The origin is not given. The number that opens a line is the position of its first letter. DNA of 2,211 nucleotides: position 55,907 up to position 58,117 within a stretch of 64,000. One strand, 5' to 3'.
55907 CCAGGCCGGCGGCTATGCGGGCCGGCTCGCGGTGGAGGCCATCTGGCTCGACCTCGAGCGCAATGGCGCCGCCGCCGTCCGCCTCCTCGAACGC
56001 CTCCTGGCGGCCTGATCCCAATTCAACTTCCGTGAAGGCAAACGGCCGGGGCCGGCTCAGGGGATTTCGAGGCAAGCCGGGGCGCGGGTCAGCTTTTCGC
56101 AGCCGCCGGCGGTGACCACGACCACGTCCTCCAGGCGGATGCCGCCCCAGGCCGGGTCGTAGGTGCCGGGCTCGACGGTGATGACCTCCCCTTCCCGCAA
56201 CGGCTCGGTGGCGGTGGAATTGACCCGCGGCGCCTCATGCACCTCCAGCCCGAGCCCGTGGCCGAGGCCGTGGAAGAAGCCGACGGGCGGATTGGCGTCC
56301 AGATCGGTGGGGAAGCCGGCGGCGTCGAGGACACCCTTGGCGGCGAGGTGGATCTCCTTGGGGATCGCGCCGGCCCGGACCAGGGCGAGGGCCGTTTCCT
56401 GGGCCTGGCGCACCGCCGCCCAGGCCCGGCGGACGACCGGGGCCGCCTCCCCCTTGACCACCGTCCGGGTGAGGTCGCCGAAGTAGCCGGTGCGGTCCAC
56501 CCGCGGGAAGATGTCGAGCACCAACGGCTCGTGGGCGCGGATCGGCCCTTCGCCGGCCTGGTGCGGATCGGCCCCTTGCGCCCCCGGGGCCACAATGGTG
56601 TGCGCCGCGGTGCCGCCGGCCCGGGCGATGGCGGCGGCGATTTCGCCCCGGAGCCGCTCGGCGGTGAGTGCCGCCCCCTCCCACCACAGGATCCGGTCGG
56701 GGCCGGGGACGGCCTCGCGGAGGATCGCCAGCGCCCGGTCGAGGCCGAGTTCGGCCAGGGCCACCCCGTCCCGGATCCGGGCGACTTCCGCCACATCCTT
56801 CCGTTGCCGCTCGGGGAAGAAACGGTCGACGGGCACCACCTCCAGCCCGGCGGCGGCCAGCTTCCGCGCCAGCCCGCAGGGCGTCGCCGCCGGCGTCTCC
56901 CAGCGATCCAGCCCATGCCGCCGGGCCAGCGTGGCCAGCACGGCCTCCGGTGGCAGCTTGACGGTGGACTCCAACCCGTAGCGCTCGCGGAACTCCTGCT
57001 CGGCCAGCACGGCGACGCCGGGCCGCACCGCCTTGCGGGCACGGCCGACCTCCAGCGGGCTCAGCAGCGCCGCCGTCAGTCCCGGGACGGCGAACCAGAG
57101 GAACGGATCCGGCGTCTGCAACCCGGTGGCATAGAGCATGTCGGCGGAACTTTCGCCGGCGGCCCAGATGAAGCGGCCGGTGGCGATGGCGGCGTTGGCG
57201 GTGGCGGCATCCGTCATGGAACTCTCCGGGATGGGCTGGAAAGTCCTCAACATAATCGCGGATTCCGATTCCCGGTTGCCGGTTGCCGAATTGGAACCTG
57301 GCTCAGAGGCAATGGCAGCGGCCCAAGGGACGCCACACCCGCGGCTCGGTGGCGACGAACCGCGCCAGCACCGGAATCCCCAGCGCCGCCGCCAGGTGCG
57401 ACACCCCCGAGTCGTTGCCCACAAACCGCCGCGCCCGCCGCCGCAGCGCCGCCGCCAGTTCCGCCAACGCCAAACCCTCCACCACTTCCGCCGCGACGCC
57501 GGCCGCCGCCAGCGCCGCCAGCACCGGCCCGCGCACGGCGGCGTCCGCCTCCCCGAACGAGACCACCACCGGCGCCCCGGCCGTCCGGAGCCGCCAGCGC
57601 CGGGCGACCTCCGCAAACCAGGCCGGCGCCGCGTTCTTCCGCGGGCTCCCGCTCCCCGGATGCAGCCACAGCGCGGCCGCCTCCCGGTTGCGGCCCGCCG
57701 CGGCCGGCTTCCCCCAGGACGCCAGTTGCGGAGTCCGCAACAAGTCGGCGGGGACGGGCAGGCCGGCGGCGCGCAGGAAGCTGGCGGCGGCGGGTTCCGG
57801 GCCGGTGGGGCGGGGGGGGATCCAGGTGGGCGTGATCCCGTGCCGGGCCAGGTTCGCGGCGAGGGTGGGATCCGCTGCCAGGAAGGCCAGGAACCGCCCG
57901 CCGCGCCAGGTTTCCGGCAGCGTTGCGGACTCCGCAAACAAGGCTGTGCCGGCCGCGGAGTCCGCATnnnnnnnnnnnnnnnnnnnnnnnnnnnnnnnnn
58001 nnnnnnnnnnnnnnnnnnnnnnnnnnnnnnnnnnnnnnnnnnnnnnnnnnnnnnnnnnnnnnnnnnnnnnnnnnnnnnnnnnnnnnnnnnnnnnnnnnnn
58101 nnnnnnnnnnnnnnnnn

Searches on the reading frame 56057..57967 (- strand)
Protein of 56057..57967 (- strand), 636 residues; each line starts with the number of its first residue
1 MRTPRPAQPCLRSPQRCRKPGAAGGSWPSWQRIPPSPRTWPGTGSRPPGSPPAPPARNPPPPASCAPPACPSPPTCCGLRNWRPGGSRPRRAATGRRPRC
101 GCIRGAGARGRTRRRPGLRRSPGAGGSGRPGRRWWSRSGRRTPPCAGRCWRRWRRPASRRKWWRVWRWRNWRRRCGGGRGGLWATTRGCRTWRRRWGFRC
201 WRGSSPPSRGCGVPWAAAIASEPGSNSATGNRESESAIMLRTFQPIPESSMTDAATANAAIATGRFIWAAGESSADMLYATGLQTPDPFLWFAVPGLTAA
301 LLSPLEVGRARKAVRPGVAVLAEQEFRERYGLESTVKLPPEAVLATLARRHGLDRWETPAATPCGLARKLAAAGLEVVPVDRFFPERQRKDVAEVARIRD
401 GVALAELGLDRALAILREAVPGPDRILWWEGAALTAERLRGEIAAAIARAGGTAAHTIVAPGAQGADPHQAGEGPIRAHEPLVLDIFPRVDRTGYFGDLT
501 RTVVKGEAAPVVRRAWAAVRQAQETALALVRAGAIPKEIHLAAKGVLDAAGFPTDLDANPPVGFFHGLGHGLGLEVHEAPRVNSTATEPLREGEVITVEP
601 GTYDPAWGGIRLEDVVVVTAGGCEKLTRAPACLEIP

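Call 100: search_protein_families(library=pfam, proteins=[window:56057-57967:-], max_evalue=0.001)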
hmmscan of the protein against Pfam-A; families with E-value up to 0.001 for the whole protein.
window:56057-57967:- (636 aa): 1 family
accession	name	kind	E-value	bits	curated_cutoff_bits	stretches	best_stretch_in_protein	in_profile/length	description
PF00557.29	Peptidase_M24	-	1.3e-44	152.9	23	1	397-620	2-208/208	Metallopeptidase family M24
